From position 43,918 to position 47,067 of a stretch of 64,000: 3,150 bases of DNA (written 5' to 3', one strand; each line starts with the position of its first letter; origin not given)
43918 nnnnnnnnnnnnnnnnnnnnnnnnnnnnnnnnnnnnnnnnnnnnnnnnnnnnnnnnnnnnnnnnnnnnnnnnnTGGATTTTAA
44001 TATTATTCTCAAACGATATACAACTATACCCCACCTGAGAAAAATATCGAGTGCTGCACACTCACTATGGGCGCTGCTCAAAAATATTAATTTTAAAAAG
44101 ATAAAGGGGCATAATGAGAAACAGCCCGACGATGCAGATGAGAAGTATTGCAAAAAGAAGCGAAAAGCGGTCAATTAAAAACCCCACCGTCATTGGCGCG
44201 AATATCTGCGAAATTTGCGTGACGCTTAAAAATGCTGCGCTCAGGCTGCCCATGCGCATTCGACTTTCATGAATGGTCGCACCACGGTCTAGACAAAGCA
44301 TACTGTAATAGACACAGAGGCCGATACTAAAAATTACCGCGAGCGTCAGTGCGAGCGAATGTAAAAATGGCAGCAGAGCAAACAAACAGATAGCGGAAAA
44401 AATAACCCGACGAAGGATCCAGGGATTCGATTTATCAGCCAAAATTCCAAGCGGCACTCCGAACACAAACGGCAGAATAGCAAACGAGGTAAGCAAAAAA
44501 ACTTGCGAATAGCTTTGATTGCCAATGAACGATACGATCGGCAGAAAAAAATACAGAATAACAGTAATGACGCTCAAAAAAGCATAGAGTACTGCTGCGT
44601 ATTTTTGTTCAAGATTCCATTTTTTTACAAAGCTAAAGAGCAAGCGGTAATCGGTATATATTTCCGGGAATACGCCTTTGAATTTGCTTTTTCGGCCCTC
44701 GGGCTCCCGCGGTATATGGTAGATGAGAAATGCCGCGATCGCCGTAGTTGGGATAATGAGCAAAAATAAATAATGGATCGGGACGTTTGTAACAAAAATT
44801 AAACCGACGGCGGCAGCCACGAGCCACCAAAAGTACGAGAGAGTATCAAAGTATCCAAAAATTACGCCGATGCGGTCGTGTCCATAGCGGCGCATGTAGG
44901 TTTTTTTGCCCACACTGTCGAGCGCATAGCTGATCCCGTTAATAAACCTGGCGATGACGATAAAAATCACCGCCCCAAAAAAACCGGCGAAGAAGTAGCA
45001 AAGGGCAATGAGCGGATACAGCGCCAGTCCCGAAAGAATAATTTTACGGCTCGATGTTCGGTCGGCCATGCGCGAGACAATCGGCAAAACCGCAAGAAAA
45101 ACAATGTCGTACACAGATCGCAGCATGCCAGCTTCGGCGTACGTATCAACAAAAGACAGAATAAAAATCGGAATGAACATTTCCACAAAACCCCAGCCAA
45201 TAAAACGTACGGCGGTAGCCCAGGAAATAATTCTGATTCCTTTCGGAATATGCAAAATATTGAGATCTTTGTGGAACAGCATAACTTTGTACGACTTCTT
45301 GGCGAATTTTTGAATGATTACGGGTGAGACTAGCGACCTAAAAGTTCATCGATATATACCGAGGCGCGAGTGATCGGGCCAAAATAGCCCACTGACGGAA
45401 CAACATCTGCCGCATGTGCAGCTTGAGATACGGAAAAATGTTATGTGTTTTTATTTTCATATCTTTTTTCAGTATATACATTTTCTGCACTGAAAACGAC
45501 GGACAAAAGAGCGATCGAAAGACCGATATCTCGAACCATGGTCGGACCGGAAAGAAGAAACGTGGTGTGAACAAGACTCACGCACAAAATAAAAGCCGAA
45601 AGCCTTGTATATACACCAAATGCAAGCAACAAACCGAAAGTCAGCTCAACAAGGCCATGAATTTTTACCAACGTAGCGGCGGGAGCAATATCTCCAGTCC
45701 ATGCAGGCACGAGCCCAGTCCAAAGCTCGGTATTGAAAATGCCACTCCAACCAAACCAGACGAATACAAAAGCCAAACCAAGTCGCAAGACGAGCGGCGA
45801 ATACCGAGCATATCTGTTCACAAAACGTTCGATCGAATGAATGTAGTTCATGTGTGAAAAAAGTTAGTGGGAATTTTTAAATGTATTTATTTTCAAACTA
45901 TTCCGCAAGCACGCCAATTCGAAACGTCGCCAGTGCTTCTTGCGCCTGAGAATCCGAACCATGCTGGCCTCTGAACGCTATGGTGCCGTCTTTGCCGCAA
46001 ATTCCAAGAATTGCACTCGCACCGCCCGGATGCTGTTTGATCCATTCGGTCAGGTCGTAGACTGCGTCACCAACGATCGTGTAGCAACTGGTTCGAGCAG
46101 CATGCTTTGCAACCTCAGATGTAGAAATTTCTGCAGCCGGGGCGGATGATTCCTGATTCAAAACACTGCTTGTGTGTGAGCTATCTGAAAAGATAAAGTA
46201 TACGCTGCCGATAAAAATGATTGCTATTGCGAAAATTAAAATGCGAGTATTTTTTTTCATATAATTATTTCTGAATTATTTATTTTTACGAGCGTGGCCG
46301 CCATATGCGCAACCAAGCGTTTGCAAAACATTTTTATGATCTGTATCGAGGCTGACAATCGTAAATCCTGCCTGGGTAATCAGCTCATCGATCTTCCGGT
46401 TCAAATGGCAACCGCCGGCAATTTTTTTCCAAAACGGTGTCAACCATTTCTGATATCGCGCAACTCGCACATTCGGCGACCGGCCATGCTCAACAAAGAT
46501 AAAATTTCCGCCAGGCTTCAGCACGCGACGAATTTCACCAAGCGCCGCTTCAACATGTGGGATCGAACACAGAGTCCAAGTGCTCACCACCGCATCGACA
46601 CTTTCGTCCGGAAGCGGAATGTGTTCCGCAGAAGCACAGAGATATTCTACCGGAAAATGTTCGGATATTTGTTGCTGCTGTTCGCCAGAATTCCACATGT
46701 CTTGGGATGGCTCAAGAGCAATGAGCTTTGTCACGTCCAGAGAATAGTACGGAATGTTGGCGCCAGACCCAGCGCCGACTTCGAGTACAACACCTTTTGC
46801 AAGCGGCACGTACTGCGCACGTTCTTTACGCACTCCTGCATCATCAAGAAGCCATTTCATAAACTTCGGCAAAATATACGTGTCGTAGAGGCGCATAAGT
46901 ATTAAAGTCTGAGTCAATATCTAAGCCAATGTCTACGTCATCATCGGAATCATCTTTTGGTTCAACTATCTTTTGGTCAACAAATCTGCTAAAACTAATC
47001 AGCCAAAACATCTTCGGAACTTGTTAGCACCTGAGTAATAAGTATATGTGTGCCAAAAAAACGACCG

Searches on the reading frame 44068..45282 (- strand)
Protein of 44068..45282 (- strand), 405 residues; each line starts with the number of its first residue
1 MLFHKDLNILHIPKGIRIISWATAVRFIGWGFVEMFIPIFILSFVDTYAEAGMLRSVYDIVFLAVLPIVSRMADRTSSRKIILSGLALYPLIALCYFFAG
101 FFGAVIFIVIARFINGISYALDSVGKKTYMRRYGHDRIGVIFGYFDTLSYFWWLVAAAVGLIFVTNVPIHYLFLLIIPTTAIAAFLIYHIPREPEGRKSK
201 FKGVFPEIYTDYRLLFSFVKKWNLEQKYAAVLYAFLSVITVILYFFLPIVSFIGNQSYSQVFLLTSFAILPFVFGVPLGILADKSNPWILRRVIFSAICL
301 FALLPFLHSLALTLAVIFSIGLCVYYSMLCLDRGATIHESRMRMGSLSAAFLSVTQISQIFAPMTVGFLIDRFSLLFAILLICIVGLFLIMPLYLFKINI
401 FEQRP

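Call 38: search_protein_families(library=pfam, proteins=[window:44068-45282:-], max_evalue=0.01)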
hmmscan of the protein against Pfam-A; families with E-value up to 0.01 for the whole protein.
window:44068-45282:- (405 aa): 1 family
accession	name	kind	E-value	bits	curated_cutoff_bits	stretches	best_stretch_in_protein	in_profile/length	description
PF07690.21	MFS_1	-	5.7e-21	75.2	33.4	1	21-325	3-311/347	Major Facilitator Superfamily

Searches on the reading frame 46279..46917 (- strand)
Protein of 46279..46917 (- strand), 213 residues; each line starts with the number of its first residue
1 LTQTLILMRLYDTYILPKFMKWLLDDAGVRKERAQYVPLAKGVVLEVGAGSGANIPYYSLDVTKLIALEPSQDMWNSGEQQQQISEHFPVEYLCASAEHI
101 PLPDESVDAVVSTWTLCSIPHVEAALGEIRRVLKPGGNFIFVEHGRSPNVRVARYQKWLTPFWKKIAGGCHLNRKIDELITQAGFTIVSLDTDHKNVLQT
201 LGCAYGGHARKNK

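Call 85: search_protein_families(library=pfam, proteins=[window:46279-46917:-], max_evalue=0.001)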
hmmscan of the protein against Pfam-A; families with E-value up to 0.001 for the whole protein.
window:46279-46917:- (213 aa): 8 families
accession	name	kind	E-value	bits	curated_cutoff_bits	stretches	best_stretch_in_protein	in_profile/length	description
PF08241.18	Methyltransf_11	-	6.1e-23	81.7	21.2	1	45-141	1-95/95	Methyltransferase domain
PF13649.12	Methyltransf_25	-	6.4e-17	62.5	27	1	44-137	1-97/97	Methyltransferase domain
PF13489.12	Methyltransf_23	-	7.4e-14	52.2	27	1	38-190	20-164/164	Methyltransferase domain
PF01209.24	Ubie_methyltran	-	2.6e-13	50.3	20.1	1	63-159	73-170/233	ubiE/COQ5 methyltransferase family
PF08242.18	Methyltransf_12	-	8e-10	39.8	30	1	45-139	1-98/98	Methyltransferase domain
PF13847.12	Methyltransf_31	-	6.6e-08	32.8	27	1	43-145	6-113/145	Methyltransferase domain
PF05148.21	Methyltransf_8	-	0.00048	20.5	27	1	98-143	114-158/219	Hypothetical methyltransferase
PF20922.3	Anamorsin_N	-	0.00085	19.5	27.1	0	100-145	45-91/163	Anamorsin, N-terminal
